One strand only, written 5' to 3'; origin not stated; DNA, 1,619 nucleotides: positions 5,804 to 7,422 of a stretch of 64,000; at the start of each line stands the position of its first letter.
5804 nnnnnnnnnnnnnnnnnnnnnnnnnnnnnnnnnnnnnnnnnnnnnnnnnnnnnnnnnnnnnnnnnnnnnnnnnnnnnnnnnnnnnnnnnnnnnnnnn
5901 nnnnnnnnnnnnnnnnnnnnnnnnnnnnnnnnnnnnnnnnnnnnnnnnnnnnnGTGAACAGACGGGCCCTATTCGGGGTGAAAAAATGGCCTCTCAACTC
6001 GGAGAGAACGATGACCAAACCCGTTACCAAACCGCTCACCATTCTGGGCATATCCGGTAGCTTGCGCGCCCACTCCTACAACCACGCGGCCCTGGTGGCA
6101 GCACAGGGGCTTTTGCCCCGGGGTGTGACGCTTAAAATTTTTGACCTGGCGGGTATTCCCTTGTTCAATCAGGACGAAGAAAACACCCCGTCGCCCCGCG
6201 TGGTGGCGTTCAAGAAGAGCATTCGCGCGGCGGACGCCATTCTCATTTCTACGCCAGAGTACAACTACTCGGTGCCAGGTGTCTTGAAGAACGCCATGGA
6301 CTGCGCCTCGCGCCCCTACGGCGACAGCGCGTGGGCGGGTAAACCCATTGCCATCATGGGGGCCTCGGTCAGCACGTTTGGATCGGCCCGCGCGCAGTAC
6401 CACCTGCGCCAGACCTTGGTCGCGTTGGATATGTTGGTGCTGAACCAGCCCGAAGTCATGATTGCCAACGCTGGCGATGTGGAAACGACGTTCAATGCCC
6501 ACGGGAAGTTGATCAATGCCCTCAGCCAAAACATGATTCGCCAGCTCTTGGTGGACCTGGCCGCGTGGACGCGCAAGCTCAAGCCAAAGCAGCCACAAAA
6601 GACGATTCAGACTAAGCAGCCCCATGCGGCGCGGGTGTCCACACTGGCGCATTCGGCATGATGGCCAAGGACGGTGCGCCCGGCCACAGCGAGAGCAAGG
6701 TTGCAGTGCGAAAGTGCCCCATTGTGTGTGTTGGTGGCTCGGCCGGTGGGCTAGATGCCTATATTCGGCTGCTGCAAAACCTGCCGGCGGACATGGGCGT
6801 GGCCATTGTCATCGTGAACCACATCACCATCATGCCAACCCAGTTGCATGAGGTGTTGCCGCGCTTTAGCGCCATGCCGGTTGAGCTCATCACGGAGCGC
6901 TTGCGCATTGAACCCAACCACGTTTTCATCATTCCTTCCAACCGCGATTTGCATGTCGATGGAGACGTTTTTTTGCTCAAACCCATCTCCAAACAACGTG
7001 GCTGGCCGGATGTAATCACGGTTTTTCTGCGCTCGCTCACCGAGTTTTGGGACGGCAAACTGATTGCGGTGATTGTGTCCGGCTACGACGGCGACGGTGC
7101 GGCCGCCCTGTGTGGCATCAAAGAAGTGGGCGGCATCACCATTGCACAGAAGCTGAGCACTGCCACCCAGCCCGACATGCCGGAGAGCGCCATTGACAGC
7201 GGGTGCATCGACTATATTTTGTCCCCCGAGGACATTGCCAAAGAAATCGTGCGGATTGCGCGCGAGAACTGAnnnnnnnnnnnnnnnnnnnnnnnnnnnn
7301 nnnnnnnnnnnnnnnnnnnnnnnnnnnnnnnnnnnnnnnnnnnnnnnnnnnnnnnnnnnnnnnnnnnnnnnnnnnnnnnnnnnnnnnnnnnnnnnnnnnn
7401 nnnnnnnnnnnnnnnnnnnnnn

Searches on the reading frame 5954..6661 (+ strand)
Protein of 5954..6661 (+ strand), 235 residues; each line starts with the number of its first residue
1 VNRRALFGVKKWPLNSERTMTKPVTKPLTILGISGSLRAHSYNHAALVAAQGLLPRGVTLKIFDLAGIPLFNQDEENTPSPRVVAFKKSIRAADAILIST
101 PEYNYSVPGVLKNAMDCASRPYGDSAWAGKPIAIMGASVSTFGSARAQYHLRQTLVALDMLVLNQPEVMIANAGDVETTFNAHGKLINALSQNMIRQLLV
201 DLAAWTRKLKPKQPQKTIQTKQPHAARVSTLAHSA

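Call 33: search_protein_families(library=pfam, proteins=[window:5954-6661:+], max_evalue=0.001)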
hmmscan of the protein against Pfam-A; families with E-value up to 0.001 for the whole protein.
window:5954-6661:+ (235 aa): 2 families
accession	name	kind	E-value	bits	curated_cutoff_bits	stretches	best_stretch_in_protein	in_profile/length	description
PF03358.20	FMN_red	-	3e-43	147.4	24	1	29-173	2-150/152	NADPH-dependent FMN reductase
PF02525.22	Flavodoxin_2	-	5.9e-09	36.3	27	1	33-121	6-106/198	Flavodoxin-like fold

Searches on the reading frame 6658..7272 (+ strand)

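Call 33: search_protein_families(library=pfam, proteins=[window:6658-7272:+], max_evalue=0.001)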
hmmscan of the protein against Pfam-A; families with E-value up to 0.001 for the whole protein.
window:6658-7272:+ (204 aa): 1 family
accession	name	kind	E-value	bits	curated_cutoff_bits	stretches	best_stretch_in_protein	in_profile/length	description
PF01339.22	CheB_methylest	-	1.1e-42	146.1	24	1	23-197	1-174/174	CheB methylesterase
